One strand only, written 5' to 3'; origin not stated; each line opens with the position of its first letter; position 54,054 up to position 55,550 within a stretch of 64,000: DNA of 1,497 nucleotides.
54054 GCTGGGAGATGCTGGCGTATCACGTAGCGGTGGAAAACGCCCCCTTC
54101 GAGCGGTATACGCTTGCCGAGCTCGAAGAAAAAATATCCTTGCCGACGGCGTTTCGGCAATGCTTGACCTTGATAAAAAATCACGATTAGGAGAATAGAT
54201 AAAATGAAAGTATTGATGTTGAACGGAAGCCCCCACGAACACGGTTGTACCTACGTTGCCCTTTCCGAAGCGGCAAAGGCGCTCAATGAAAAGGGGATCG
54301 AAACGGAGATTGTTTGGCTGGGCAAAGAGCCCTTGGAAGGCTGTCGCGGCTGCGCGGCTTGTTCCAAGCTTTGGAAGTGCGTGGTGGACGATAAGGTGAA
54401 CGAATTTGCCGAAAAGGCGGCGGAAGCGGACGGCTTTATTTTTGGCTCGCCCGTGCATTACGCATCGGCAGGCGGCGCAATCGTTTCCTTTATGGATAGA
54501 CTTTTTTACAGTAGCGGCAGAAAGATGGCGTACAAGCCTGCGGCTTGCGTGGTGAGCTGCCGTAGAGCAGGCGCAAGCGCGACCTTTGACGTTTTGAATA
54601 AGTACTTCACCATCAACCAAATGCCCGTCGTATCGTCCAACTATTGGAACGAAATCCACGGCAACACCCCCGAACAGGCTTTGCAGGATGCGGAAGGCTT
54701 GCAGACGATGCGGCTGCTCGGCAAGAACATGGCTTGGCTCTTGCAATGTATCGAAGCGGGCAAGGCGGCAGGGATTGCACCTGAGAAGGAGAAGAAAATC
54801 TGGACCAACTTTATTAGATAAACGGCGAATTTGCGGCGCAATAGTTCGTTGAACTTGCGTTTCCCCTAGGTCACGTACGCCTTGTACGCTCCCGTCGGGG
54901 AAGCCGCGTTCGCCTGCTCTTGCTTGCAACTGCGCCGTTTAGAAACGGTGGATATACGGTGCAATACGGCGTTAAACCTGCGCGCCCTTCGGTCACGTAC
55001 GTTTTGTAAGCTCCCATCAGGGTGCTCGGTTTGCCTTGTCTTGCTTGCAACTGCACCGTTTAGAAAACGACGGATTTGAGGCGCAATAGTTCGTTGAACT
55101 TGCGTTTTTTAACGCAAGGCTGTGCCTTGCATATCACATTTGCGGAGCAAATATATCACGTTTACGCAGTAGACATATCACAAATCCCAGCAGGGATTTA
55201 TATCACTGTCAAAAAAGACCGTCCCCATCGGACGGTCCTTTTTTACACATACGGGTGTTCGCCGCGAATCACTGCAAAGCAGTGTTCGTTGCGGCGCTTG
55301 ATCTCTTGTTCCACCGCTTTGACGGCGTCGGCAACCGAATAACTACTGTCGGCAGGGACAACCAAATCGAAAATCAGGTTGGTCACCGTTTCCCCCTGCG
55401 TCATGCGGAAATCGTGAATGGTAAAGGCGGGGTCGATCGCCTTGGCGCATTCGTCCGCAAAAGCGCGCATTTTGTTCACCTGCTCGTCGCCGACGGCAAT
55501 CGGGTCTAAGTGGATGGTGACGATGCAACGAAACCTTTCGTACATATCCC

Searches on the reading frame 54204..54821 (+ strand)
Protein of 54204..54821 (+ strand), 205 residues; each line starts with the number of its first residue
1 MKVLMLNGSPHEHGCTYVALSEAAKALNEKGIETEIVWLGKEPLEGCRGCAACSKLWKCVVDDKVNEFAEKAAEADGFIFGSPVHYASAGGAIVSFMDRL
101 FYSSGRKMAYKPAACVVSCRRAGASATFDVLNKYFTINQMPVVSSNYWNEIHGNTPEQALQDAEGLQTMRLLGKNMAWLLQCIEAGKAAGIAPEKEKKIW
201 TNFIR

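Call 75: find_encoding_contigs(protein=window:54204-54821:+, flank=2500, max_places=10)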
Protein window:54204-54821:+ (205 aa): 23 contigs read that carry it; 10 places shown.
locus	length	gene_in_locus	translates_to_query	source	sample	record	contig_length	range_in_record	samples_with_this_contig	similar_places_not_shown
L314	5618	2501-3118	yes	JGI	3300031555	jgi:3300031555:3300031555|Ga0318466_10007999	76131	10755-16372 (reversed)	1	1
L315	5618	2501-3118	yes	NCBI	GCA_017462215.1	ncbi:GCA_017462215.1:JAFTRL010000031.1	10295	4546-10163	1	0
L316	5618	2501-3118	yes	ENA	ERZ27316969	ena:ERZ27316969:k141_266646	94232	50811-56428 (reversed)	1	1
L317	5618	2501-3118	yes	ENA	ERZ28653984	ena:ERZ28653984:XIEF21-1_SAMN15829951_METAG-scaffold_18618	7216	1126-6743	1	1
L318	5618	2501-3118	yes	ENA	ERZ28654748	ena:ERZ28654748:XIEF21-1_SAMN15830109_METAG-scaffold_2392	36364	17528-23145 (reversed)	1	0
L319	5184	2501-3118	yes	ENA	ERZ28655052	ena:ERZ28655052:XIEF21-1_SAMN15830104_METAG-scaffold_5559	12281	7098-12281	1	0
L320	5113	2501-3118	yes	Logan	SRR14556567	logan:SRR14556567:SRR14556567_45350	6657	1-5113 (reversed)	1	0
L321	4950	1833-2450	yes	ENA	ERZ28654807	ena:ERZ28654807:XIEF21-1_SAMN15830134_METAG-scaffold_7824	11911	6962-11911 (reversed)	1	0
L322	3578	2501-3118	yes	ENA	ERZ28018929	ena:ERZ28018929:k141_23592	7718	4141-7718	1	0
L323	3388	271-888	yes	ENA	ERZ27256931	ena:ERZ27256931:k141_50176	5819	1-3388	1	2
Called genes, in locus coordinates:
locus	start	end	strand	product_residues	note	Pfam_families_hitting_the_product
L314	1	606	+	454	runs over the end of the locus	PF00089:Trypsin, PF13365:Trypsin_2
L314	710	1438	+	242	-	-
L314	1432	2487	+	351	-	PF00730:HhH-GPD, PF14815:NUDIX_4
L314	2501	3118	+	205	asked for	PF02525:Flavodoxin_2 (weak), PF03358:FMN_red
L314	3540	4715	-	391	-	PF01545:Cation_efflux, PF16916:ZT_dimer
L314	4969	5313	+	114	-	PF01245:Ribosomal_L19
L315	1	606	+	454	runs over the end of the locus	PF00089:Trypsin, PF13365:Trypsin_2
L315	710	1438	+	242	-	-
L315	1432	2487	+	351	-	PF00730:HhH-GPD, PF00633:HHH (weak), PF14815:NUDIX_4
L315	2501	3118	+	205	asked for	PF02525:Flavodoxin_2 (weak), PF03358:FMN_red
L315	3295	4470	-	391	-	PF01545:Cation_efflux, PF16916:ZT_dimer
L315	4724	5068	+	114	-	PF01245:Ribosomal_L19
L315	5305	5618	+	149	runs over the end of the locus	?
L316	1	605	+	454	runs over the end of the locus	PF00089:Trypsin, PF13365:Trypsin_2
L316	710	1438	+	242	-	-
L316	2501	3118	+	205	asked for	PF02525:Flavodoxin_2 (weak), PF03358:FMN_red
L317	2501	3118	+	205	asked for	PF02525:Flavodoxin_2 (weak), PF03358:FMN_red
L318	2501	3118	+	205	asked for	PF02525:Flavodoxin_2 (weak), PF03358:FMN_red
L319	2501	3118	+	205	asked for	PF02525:Flavodoxin_2 (weak), PF03358:FMN_red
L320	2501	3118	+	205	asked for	PF02525:Flavodoxin_2 (weak), PF03358:FMN_red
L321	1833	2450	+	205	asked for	PF02525:Flavodoxin_2 (weak), PF03358:FMN_red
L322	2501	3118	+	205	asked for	PF02525:Flavodoxin_2 (weak), PF03358:FMN_red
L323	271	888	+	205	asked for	PF02525:Flavodoxin_2 (weak), PF03358:FMN_red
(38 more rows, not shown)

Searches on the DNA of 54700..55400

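Call 7: search_rna_families(source=window, start=54700, end=55400, threshold=evalue, max_evalue=1, show_alignments=3)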
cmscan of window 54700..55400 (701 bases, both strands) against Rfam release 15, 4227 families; matches with E-value up to 1: 4.
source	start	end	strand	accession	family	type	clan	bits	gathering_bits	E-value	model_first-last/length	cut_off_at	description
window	55126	55208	-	RF01706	Gut-1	Gene; sRNA;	-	51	50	4.3e-09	1-77/77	no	Gut-1 RNA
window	55180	55246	+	RF00506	Thr_leader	Cis-reg; leader;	-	22.3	55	0.098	1-118/118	no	Threonine operon leader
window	55213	55315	-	RF03083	cow-rumen-3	Gene; sRNA;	-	20.4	86.7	0.028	1-141/141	no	cow-rumen-3 RNA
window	55205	55283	-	RF01409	STnc250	Gene; sRNA;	-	19.4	42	0.3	1-94/94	no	STnc250 Hfq binding RNA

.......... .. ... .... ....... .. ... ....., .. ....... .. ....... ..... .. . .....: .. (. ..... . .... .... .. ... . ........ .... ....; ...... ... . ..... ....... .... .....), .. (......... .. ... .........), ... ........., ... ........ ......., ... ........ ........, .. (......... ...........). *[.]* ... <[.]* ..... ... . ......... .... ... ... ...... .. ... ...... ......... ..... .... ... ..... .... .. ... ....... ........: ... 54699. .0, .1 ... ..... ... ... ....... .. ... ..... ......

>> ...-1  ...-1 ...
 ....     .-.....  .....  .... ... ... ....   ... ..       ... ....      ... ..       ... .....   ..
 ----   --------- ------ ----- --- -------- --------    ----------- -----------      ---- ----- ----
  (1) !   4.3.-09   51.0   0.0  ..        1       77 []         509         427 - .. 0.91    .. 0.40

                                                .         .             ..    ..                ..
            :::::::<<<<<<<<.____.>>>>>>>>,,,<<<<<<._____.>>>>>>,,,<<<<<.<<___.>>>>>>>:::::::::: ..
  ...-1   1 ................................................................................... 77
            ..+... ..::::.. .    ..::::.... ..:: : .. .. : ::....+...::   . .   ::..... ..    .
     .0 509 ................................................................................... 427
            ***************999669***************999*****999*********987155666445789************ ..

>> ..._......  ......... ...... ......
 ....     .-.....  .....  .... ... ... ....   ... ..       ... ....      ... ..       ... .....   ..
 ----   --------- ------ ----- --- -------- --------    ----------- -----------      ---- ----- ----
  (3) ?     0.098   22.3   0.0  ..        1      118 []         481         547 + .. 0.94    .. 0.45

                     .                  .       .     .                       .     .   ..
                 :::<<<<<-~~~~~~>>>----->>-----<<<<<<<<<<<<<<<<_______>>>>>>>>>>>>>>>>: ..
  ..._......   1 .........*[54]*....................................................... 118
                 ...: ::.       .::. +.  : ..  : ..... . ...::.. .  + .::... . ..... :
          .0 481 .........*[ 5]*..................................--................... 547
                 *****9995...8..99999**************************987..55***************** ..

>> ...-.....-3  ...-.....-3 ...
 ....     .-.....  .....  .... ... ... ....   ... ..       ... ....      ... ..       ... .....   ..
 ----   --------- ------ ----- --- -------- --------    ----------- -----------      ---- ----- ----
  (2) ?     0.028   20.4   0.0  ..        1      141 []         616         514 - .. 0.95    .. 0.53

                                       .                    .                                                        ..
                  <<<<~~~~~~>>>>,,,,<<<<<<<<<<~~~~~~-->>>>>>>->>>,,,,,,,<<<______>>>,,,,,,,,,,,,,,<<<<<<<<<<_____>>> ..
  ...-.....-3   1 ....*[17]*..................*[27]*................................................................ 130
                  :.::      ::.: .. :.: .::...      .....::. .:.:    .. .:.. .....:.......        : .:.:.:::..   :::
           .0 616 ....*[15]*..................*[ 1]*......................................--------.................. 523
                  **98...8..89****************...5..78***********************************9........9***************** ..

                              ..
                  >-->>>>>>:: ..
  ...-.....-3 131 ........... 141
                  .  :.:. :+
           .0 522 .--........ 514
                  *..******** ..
